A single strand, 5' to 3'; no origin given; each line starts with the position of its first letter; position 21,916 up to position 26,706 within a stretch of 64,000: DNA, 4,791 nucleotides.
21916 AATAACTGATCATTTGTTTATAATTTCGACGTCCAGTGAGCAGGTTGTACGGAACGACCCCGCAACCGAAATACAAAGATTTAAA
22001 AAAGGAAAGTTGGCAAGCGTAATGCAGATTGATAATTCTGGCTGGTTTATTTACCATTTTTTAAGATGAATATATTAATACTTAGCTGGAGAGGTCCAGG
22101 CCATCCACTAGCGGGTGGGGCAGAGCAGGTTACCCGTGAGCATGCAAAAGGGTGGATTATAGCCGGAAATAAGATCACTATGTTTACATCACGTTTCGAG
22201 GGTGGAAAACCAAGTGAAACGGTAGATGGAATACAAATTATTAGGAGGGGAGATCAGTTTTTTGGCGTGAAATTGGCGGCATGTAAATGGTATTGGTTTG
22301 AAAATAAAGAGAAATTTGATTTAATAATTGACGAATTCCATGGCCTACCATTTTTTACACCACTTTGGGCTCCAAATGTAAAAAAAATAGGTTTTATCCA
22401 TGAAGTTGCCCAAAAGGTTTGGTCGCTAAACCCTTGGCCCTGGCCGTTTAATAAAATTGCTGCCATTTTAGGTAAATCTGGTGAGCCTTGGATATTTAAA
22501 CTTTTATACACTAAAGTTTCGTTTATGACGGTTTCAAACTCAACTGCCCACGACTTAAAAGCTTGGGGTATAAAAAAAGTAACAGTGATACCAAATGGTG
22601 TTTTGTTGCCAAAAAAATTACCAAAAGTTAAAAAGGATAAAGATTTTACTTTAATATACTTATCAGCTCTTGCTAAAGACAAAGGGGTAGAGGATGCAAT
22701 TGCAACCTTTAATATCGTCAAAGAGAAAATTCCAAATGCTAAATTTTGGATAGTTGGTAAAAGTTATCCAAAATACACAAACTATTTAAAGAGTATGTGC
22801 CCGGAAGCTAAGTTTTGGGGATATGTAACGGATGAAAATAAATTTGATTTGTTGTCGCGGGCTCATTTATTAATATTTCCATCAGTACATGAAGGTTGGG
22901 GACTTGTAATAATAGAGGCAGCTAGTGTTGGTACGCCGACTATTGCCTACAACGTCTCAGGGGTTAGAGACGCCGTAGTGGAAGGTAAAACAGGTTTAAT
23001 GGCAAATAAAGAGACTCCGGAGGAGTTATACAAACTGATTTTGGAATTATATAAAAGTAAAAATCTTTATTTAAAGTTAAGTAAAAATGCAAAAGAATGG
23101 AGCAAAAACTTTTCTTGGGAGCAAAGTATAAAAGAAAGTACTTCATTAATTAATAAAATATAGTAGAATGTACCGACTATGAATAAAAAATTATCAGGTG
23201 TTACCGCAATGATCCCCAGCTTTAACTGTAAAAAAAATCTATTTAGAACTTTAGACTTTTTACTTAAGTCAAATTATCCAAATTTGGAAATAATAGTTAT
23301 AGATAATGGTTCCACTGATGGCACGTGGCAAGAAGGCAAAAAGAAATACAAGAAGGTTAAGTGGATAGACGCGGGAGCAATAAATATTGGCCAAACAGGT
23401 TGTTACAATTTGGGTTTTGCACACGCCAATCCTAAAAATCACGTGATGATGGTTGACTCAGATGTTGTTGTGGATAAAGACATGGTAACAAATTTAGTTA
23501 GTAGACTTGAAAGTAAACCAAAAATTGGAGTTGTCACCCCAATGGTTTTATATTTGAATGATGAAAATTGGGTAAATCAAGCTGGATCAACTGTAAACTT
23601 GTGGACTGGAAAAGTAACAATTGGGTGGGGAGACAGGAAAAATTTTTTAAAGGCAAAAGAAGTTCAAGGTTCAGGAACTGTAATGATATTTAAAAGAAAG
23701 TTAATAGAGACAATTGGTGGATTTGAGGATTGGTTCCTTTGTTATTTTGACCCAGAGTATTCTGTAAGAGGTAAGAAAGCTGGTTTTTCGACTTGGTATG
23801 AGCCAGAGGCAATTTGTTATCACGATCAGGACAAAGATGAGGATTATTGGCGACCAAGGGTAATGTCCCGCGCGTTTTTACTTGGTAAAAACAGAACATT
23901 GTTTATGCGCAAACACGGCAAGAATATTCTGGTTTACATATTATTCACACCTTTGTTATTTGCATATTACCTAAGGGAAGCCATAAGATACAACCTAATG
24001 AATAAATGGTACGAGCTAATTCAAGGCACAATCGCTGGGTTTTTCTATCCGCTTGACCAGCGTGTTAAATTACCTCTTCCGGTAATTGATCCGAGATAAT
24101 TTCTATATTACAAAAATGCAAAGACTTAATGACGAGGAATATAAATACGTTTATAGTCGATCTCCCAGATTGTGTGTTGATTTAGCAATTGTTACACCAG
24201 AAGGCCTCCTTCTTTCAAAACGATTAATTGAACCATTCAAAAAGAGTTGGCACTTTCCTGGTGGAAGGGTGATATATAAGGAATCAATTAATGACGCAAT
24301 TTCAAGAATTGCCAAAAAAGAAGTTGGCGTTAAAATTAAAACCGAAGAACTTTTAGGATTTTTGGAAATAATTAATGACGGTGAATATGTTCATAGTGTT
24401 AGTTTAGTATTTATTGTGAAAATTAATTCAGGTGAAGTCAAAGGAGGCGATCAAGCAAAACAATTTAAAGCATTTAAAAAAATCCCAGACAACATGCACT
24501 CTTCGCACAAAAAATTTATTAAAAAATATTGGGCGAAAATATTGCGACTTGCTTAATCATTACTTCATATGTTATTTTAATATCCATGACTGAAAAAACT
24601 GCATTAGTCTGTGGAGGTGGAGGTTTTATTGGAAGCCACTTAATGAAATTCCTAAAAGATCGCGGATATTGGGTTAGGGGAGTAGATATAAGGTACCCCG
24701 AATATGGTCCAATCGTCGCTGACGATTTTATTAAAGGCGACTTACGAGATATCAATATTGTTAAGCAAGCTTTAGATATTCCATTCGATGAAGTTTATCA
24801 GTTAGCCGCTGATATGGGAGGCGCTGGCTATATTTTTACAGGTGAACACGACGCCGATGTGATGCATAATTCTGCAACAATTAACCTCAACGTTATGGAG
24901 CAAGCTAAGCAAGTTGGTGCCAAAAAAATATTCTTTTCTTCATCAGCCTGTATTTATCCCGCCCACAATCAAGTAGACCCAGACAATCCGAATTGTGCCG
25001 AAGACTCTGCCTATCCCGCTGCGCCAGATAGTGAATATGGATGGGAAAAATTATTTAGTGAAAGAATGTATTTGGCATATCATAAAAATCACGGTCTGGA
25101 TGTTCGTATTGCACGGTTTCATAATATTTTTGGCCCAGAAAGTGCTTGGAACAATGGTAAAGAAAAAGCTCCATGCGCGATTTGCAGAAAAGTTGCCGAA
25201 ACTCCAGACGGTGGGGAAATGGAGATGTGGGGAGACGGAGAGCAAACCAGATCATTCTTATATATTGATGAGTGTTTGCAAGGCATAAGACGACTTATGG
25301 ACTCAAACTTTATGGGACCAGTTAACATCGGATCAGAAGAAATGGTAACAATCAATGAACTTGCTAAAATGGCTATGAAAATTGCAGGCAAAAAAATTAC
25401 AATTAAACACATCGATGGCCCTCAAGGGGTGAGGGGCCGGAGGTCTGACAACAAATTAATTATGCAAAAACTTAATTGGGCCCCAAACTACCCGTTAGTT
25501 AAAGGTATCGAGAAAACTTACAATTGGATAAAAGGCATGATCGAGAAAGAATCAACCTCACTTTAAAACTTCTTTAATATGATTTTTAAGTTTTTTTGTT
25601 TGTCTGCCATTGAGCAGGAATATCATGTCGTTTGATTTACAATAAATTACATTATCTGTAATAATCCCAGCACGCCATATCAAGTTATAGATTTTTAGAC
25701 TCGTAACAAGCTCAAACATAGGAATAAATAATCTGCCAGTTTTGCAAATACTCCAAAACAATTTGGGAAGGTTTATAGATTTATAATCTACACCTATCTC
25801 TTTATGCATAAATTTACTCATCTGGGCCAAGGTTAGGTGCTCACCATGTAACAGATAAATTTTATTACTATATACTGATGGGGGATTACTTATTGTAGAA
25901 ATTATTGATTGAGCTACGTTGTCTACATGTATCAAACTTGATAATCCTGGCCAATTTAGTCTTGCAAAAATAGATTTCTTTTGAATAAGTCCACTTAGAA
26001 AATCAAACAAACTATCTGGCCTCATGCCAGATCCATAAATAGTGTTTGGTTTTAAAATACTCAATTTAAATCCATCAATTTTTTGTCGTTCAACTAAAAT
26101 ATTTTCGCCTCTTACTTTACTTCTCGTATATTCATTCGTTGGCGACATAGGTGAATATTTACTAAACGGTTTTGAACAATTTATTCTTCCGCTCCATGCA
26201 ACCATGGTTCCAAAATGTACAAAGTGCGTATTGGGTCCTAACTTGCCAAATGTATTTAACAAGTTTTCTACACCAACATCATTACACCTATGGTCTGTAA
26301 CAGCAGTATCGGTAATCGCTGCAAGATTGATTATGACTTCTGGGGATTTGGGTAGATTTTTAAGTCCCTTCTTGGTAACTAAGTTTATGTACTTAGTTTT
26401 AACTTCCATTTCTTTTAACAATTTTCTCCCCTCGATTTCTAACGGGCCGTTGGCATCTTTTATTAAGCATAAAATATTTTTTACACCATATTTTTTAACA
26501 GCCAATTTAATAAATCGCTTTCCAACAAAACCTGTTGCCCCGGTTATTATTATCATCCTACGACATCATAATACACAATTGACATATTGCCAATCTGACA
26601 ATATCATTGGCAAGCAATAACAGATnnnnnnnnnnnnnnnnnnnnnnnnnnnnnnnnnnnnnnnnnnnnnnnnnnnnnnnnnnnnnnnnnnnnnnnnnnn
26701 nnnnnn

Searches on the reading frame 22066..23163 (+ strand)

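Call 63: search_protein_families(library=pfam, proteins=[window:22066-23163:+], max_evalue=0.0001)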
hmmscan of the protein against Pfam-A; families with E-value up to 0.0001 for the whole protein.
window:22066-23163:+ (365 aa): 4 families
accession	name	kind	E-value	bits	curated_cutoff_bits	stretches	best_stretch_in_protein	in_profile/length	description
PF00534.26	Glycos_transf_1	-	1.2e-31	110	26.4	1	188-345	10-172/172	Glycosyl transferases group 1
PF13692.12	Glyco_trans_1_4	-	6.5e-26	91.7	27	1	195-330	3-141/142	Glycosyl transferases group 1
PF13439.12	Glyco_transf_4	-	2.6e-11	44.3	28.5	1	17-179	2-166/170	Glycosyltransferase Family 4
PF20706.3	GT4-conflict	-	4e-09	36.4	26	1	252-304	267-320/385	Family 4 Glycosyltransferase in conflict systems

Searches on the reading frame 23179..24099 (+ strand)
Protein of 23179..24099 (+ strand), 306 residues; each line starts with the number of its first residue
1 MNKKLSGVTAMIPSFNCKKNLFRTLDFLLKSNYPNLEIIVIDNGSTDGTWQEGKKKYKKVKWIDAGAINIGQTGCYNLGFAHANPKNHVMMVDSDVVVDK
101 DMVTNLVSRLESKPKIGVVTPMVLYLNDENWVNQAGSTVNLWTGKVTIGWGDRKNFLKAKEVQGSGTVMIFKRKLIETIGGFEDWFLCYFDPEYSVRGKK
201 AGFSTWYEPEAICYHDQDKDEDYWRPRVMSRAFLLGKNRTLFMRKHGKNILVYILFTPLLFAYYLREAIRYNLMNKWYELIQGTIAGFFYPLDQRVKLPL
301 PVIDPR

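Call 63: search_protein_families(library=pfam, proteins=[window:23179-24099:+], max_evalue=0.0001)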
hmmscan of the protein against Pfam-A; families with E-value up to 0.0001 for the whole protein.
window:23179-24099:+ (306 aa): 5 families
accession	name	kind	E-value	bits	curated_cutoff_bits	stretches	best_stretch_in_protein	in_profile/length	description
PF00535.33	Glycos_transf_2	-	2.2e-21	77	23.3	1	10-179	2-167/168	Glycosyl transferase family 2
PF13641.12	Glyco_tranf_2_3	-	2.8e-18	67.2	27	1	8-217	3-213/230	Glycosyltransferase like family 2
PF13506.12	Glyco_transf_21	-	7.4e-10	39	21.7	1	87-183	32-121/174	Glycosyl transferase family 21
PF10111.15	Glyco_tranf_2_2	-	1.2e-09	38.5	27.3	1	11-188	3-189/276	Glycosyltransferase like family 2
PF13632.12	Glyco_trans_2_3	-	1.5e-05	25.3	27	1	88-215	1-123/198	Glycosyl transferase family group 2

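Call 65: search_protein_families(library=ncbifam, proteins=[window:23179-24099:+], max_evalue=0.00001)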
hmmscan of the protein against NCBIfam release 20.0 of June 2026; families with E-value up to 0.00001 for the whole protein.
window:23179-24099:+ (306 aa): 12 families
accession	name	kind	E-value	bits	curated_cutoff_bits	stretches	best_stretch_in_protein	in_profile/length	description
TIGR03937.1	PgaC_IcaA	equivalog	2.2e-22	79.6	422.3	1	3-214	42-249/407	poly-beta-1,6-N-acetyl-D-glucosamine synthase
TIGR03965.1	mycofact_glyco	equivalog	5.2e-16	58.5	280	1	5-225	73-290/467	mycofactocin biosynthesis glycosyltransferase MftF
NF041875.1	EPS_EpsD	equivalog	6.4e-15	55.4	370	1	11-248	4-236/325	exopolysaccharide biosynthesis glycosyltransferase EpsD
TIGR01556.1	rhamnosyltran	subfamily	2.3e-12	46.7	200.55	1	30-215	15-200/281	rhamnosyltransferase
TIGR03111.1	glyc2_xrt_Gpos1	hypoth_equivalog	8e-12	44.7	363.95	1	3-133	46-177/439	TIGR03111 family XrtG-associated glycosyltransferase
NF038299.1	EPS_HpsN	equivalog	9.4e-12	44.5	425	1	8-215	3-220/317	hormogonium polysaccharide biosynthesis glycosyltransferase HpsN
NF007482.0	PRK10073.1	equivalog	1.5e-09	37.3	423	1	5-108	5-108/334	glycosyltransferase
TIGR03469.1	HpnB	hypoth_equivalog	1.2e-07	31.1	379.25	1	6-131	44-180/386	hopene-associated glycosyltransferase HpnB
NF045692.1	OglycostaseCruG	equivalog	1.3e-07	30.9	600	1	3-183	38-222/386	2'-O-glycosyltransferase CruG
TIGR04283.1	glyco_like_mftF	equivalog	1.6e-07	31.1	182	1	11-158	4-144/221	TIGR04283 family arsenosugar biosynthesis glycosyltransferase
NF050050.1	ProtGlycPglI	equivalog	8.9e-07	28.6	500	1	9-111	5-109/306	GalNAc(5)-diNAcBac-PP-undecaprenol beta-1,3-glucosyltransferase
NF047683.1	TeichurnBiosyTuaG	equivalog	1.1e-06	28.5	400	1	2-105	2-106/252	teichuronic acid biosynthesis protein TuaG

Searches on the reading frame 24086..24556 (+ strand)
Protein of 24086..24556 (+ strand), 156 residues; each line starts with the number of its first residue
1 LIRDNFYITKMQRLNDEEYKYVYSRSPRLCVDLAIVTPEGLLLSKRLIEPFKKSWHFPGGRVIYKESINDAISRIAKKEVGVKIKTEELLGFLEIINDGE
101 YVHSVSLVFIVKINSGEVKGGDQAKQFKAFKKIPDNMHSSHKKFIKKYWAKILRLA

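Call 63: search_protein_families(library=pfam, proteins=[window:24086-24556:+], max_evalue=0.0001)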
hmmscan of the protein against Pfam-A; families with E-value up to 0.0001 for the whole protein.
window:24086-24556:+ (156 aa): 1 family
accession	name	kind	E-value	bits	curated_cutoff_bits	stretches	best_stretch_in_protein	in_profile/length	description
PF00293.34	NUDIX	-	1.1e-09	38.9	21.1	1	30-146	5-132/134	NUDIX domain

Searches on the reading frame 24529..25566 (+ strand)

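Call 63: search_protein_families(library=pfam, proteins=[window:24529-25566:+], max_evalue=0.0001)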
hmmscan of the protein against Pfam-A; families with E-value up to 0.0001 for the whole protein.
window:24529-25566:+ (345 aa): 4 families
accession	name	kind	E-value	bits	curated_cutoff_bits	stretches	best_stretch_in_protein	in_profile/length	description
PF01370.27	Epimerase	-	2.8e-41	141.9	20.9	1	25-268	1-240/240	NAD dependent epimerase/dehydratase family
PF16363.11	GDP_Man_Dehyd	-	1.6e-27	97.3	27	1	26-329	1-331/332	GDP-mannose 4,6 dehydratase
PF01073.25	3Beta_HSD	-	1.5e-06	27.9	22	1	26-183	1-159/280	3-beta hydroxysteroid dehydrogenase/isomerase family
PF07993.18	NAD_binding_4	-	3.6e-05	23.5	20.1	0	121-215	118-223/258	Male sterility protein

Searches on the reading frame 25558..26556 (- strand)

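Call 63: search_protein_families(library=pfam, proteins=[window:25558-26556:-], max_evalue=0.0001)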
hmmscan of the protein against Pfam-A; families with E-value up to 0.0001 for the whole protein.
window:25558-26556:- (332 aa): 5 families
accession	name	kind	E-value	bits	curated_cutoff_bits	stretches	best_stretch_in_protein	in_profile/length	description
PF01370.27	Epimerase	-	1.2e-16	61.3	20.9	1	2-234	1-237/240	NAD dependent epimerase/dehydratase family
PF07993.18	NAD_binding_4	-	1.9e-12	47.4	20.1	1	66-218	83-258/258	Male sterility protein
PF01073.25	3Beta_HSD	-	2.3e-08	33.9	22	1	3-260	1-274/280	3-beta hydroxysteroid dehydrogenase/isomerase family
PF16363.11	GDP_Man_Dehyd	-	1.7e-07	31.5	27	1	3-167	1-177/332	GDP-mannose 4,6 dehydratase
PF04321.23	RmlD_sub_bind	-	3.8e-07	29.9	27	1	2-175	3-153/287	RmlD substrate binding domain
